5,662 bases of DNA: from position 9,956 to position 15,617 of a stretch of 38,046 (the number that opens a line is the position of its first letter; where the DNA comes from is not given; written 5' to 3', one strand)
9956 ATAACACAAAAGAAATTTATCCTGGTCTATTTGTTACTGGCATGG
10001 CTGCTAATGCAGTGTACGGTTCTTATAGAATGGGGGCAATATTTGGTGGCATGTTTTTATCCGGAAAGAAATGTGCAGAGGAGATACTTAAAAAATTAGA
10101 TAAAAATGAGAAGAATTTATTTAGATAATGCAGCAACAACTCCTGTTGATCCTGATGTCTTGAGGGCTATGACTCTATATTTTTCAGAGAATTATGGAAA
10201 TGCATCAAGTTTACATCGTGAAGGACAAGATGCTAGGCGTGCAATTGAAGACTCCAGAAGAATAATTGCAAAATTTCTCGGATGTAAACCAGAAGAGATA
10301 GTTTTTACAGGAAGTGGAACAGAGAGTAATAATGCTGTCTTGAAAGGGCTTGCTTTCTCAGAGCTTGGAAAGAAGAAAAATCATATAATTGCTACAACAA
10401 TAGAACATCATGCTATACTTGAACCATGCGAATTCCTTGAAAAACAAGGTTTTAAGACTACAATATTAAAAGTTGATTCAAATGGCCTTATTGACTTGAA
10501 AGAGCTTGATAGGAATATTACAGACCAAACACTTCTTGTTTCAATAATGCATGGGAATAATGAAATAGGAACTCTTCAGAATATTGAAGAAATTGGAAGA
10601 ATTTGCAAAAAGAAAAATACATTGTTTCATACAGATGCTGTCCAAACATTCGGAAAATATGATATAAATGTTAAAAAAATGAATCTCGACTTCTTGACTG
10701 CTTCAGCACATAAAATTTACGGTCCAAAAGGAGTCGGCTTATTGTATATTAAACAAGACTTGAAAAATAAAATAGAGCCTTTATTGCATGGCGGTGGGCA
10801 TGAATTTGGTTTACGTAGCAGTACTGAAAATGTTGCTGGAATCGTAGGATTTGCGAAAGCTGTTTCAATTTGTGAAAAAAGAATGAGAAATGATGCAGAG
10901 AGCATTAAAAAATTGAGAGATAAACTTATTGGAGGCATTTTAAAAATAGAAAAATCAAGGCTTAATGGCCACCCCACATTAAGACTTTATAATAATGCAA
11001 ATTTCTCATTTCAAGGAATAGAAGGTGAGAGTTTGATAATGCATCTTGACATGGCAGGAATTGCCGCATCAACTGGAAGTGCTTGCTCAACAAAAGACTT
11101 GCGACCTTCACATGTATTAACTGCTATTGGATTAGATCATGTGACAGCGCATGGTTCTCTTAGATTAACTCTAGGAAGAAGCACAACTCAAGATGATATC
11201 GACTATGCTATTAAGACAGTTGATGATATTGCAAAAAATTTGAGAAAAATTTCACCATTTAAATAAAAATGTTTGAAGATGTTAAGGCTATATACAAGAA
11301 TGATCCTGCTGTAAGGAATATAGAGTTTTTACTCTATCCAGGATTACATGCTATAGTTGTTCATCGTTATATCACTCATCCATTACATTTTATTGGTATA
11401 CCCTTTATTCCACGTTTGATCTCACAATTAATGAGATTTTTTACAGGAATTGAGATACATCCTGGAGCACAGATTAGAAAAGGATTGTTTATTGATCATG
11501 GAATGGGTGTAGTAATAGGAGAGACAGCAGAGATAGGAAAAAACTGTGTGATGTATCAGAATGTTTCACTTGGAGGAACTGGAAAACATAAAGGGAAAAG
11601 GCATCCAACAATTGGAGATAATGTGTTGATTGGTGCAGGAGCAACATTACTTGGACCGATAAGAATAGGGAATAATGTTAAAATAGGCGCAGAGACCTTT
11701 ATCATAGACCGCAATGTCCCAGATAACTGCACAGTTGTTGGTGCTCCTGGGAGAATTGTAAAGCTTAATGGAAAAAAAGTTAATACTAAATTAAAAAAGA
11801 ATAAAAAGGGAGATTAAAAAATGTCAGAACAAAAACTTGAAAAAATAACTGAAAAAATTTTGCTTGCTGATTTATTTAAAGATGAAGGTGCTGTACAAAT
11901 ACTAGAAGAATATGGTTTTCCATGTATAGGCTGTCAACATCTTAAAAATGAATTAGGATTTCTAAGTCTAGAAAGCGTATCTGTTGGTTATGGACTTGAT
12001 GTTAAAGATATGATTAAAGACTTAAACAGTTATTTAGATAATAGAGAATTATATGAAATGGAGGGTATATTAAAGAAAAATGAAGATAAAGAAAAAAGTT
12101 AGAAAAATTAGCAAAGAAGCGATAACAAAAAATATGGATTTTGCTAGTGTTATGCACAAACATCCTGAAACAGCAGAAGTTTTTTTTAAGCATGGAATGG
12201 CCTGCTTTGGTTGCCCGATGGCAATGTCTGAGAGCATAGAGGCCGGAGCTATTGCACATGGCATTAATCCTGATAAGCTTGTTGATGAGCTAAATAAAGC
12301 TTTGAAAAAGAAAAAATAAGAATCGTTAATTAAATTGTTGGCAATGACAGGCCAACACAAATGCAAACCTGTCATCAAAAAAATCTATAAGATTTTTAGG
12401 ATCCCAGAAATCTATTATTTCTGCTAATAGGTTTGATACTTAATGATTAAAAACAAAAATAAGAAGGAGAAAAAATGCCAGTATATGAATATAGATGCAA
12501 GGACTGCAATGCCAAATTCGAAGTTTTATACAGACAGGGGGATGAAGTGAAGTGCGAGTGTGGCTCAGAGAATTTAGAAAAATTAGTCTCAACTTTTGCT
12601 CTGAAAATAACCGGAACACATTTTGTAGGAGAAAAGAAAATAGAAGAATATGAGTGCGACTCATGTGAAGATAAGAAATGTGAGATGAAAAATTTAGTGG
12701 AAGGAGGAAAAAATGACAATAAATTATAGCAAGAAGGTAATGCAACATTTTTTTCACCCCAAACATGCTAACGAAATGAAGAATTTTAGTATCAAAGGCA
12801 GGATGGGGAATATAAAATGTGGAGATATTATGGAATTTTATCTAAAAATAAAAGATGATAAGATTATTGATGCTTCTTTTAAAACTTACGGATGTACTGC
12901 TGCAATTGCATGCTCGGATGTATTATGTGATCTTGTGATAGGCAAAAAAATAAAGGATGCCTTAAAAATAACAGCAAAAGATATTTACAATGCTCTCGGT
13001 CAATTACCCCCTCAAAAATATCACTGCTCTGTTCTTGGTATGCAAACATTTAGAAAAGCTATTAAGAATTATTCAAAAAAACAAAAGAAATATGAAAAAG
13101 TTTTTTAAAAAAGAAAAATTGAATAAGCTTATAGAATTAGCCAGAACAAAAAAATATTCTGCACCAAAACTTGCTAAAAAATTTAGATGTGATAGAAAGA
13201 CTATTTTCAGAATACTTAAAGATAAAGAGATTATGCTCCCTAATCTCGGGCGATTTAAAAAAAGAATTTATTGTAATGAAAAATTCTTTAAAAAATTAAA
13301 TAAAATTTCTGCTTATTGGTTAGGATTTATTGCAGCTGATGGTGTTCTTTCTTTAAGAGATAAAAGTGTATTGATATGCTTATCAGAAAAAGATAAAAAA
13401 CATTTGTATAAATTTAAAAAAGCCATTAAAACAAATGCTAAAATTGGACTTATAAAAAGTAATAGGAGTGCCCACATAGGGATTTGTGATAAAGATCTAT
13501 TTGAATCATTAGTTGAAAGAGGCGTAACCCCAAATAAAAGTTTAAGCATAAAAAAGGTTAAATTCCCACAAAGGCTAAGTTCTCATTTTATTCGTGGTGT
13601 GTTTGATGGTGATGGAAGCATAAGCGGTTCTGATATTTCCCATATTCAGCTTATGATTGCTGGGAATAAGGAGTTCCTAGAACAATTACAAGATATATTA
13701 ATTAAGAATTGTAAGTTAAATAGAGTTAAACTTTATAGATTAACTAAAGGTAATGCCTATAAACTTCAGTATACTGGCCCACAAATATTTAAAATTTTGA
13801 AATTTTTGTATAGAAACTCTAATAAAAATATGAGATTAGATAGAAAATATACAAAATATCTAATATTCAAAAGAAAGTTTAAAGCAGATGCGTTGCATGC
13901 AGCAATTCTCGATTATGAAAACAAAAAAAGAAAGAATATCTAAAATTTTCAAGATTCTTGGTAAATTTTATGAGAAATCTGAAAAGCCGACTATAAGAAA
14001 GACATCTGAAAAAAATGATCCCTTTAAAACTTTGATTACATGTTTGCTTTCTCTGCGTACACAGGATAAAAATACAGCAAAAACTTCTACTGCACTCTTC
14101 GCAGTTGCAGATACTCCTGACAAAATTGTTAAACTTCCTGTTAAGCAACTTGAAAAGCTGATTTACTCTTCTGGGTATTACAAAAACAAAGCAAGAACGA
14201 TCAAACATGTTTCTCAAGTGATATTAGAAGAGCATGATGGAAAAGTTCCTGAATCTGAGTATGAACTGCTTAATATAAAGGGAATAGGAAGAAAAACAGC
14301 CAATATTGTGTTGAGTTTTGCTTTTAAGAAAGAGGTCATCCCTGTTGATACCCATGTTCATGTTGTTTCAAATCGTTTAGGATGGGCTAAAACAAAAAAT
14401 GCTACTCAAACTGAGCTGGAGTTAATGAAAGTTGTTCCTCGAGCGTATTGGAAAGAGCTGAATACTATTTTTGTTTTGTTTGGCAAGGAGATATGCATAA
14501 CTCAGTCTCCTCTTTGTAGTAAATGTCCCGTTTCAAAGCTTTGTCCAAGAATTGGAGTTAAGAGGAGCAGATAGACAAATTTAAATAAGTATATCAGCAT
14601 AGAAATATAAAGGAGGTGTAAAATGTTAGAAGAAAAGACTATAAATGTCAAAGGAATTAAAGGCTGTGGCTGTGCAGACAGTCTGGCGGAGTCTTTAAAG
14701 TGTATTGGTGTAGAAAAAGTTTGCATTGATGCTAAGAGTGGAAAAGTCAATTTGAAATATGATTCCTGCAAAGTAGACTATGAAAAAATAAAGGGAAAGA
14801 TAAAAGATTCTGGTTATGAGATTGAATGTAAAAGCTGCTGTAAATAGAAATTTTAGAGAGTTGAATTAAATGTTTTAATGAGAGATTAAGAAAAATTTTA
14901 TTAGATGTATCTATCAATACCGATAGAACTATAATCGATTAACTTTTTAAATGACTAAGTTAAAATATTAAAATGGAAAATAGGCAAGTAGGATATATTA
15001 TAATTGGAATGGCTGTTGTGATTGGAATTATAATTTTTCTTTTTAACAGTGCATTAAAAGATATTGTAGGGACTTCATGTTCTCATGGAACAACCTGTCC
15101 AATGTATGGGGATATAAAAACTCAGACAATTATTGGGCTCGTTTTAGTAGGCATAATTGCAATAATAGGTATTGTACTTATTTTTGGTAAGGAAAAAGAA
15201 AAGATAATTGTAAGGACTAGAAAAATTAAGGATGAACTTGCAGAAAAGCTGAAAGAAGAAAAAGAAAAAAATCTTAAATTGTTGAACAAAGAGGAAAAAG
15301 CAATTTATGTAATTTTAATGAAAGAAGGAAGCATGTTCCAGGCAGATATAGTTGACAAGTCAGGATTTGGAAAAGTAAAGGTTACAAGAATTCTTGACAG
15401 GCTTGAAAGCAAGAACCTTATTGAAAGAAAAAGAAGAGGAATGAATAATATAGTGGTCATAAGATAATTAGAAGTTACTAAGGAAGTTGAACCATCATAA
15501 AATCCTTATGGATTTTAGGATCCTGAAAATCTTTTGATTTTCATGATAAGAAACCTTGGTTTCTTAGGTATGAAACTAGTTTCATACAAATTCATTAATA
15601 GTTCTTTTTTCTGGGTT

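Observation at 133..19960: Mosaic intergenic hairpin-module repeat family around a GGATCC core (REP/BIME-like) in an archaeal-looking genome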

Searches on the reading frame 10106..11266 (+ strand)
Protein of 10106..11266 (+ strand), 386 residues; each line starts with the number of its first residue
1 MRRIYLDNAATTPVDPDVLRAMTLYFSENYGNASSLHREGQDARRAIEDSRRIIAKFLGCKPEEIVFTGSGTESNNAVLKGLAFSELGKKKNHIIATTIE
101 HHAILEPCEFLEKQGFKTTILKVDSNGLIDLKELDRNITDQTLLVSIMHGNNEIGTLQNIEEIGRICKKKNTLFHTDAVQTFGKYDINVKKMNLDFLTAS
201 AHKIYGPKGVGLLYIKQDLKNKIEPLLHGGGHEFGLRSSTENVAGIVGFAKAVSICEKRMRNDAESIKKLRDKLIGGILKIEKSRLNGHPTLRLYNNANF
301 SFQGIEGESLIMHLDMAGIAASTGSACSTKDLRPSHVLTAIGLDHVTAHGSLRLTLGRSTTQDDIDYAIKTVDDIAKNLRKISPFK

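Call 60: find_related_loci(query=window:10106-11266:+, collection=metagenome_contigs, flank=10000)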
Query window:10106-11266:+ (386 aa) in metagenome_contigs; peptide patterns used: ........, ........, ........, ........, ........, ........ (x = any residue, [..] = any of these).
298 stretches matched a pattern; 99 encode a relative of the query (tblastn E <= 1e-3); the best 80 are kept; 80 distinct loci.
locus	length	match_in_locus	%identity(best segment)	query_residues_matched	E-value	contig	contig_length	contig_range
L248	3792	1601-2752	61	1-385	6e-158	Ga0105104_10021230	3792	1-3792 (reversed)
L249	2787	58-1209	59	1-385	6e-158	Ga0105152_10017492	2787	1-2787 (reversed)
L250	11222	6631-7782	57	1-385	1e-143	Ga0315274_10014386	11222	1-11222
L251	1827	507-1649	52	1-384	6e-142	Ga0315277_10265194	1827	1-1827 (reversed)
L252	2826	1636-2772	53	4-384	2e-135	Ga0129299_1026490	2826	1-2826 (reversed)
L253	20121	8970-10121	51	1-385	6e-128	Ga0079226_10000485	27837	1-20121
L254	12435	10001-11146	51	2-385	4e-127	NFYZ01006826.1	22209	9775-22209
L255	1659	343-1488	50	2-385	5e-136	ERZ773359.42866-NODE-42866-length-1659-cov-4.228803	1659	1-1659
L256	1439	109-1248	53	1-385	3e-136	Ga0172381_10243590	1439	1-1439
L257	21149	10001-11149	48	2-385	2e-124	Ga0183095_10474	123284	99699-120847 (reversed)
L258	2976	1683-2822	53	1-386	9e-129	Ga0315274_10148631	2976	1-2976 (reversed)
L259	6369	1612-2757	52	2-385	1e-123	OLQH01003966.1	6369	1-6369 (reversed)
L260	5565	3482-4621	49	4-385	3e-123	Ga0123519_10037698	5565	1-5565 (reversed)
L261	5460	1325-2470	52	2-385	2e-122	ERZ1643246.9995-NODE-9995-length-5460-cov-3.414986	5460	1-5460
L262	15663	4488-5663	49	2-384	7e-122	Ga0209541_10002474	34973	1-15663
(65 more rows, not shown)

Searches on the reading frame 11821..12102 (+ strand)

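Call 16: search_protein_families(library=pfam, proteins=[window:11821-12102:+])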
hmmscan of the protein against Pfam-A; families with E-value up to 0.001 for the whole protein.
window:11821-12102:+ (93 aa): 1 family
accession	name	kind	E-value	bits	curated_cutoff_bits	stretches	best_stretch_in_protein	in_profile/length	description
PF08984.16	DUF1858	-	6.3e-05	23.4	32.2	1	20-65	13-59/59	Domain of unknown function (DUF1858)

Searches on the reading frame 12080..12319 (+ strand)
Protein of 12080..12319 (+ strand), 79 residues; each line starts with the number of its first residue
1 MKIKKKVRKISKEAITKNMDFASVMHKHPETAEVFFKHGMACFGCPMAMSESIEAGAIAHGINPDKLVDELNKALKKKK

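Call 16: search_protein_families(library=pfam, proteins=[window:12080-12319:+])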
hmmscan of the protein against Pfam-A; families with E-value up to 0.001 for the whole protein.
window:12080-12319:+ (79 aa): 1 family
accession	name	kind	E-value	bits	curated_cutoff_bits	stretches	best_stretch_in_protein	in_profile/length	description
PF08984.16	DUF1858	-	9.3e-18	64.5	32.2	1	15-68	1-59/59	Domain of unknown function (DUF1858)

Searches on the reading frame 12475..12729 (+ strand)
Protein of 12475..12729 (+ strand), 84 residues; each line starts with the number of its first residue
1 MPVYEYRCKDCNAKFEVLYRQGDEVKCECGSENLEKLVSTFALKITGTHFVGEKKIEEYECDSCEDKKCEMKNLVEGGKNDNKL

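Call 16: search_protein_families(library=pfam, proteins=[window:12475-12729:+])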
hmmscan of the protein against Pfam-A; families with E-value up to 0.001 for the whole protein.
window:12475-12729:+ (84 aa): 1 family
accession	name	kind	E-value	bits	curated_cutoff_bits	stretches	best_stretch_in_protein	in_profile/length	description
PF09723.15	Zn_ribbon_8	-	9.2e-12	45.2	34.4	1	1-38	1-41/41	Zinc ribbon domain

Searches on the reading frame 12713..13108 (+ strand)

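Call 16: search_protein_families(library=pfam, proteins=[window:12713-13108:+])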
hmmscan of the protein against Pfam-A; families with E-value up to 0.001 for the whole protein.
window:12713-13108:+ (131 aa): 1 family
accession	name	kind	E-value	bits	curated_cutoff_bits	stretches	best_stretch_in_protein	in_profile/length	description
PF01592.21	NifU_N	-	2.5e-42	144.4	22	1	5-126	2-126/127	NifU-like N terminal domain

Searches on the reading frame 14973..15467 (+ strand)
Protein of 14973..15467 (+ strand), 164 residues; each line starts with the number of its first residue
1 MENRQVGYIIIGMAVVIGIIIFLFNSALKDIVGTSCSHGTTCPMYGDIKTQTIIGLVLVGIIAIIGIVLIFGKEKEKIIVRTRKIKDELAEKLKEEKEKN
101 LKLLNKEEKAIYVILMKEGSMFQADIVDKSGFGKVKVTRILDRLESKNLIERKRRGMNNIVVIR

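Call 16: search_protein_families(library=pfam, proteins=[window:14973-15467:+])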
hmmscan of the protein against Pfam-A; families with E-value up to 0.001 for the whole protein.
window:14973-15467:+ (164 aa): 4 families
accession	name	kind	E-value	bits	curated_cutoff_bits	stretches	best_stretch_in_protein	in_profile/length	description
PF24034.1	DUF7343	-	3.7e-11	43.1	27.6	1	103-162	1-60/62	Domain of unknown function (DUF7343)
PF01978.25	TrmB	-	6.2e-07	29.6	25.6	1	104-155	6-57/68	Sugar-specific transcriptional regulator TrmB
PF01047.28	MarR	-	4.5e-06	26.9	24.6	1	113-154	10-51/59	MarR family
PF12802.13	MarR_2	-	8.6e-05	23.1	27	1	112-154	12-54/61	MarR family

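Call 30: find_encoding_contigs(protein=window:14973-15467:+, flank=10000, max_places=10)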
Protein window:14973-15467:+ (164 aa): 2 contigs read that carry it; 1 place shown.
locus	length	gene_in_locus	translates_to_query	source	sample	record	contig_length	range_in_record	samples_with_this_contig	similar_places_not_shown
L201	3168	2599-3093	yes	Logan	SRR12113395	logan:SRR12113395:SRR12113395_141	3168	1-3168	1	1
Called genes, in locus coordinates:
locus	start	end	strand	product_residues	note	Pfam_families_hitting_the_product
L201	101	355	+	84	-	PF09723:Zn_ribbon_8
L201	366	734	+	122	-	PF01592:NifU_N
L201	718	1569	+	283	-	PF14528:LAGLIDADG_3 (faint)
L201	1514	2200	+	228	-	PF00730:HhH-GPD, PF00633:HHH (faint)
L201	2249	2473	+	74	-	PF00403:HMA (weak)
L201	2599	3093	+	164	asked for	PF01978:TrmB (weak), PF24034:DUF7343, PF01047:MarR (weak)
